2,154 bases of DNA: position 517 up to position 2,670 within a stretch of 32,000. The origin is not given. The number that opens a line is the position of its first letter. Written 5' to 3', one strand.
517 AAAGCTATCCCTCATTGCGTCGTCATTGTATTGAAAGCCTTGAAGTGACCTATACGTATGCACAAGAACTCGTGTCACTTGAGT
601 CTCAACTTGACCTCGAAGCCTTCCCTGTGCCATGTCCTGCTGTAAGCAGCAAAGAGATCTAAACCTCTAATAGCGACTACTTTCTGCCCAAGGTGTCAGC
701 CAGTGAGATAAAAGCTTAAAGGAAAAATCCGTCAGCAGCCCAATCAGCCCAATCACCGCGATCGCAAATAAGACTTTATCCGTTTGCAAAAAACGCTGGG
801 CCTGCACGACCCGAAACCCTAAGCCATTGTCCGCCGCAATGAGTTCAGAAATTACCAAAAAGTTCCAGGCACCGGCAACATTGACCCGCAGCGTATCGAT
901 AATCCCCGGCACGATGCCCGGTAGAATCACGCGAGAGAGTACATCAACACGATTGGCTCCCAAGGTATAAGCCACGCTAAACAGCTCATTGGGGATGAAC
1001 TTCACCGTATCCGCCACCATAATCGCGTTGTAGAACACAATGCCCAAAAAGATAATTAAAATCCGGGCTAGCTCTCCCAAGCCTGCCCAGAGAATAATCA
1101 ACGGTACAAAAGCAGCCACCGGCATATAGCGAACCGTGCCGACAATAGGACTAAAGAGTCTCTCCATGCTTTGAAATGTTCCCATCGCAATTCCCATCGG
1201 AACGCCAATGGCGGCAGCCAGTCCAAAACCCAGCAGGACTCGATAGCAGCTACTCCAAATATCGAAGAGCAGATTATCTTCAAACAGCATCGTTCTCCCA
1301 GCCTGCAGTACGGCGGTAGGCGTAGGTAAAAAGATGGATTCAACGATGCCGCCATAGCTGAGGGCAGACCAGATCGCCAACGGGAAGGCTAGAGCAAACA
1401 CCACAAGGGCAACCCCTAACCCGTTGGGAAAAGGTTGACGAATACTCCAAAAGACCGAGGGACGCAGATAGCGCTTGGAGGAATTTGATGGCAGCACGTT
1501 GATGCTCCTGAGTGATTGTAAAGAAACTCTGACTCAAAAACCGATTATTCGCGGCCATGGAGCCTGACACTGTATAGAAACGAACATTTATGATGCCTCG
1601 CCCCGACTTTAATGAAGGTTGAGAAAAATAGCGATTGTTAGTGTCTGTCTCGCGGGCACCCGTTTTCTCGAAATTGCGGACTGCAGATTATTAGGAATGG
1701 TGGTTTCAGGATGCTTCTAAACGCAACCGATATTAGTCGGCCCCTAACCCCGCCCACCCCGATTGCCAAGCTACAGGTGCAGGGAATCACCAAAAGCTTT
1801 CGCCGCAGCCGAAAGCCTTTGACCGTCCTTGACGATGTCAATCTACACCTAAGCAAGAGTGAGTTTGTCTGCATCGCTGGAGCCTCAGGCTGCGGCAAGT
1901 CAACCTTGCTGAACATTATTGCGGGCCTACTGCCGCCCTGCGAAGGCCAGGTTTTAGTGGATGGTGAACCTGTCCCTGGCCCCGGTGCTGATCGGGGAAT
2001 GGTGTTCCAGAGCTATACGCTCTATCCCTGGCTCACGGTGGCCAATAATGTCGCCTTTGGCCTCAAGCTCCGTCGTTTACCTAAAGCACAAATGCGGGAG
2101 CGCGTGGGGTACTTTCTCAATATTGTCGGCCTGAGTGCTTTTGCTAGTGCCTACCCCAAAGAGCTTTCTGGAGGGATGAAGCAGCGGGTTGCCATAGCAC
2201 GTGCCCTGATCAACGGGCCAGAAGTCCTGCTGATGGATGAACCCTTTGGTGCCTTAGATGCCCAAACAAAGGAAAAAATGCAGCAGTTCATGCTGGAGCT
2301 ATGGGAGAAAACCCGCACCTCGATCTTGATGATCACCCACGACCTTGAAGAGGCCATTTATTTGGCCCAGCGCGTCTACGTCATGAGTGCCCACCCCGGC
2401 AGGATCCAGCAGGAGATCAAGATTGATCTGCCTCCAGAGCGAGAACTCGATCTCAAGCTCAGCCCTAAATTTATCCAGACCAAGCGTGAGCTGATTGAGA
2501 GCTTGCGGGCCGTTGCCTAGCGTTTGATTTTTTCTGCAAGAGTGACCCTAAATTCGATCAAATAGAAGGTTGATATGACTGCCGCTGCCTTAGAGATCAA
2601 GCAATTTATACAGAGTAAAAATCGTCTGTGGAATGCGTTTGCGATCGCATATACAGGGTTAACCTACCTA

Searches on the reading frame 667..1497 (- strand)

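Call 45: search_protein_families(library=pfam, proteins=[window:667-1497:-], max_evalue=0.0001)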
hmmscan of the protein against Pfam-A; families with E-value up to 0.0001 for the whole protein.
window:667-1497:- (276 aa): 1 family
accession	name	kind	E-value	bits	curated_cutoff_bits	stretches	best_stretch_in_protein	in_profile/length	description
PF00528.27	BPD_transp_1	-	3.6e-25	89.2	26.4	1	98-266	1-181/184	Binding-protein-dependent transport system inner membrane component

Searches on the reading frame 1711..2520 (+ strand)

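Call 45: search_protein_families(library=pfam, proteins=[window:1711-2520:+], max_evalue=0.0001)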
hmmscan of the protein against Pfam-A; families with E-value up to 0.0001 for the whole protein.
window:1711-2520:+ (269 aa): 1 family
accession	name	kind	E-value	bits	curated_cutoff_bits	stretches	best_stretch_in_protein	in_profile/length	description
PF00005.33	ABC_tran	-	9.7e-33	114.1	25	1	40-179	1-136/137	ABC transporter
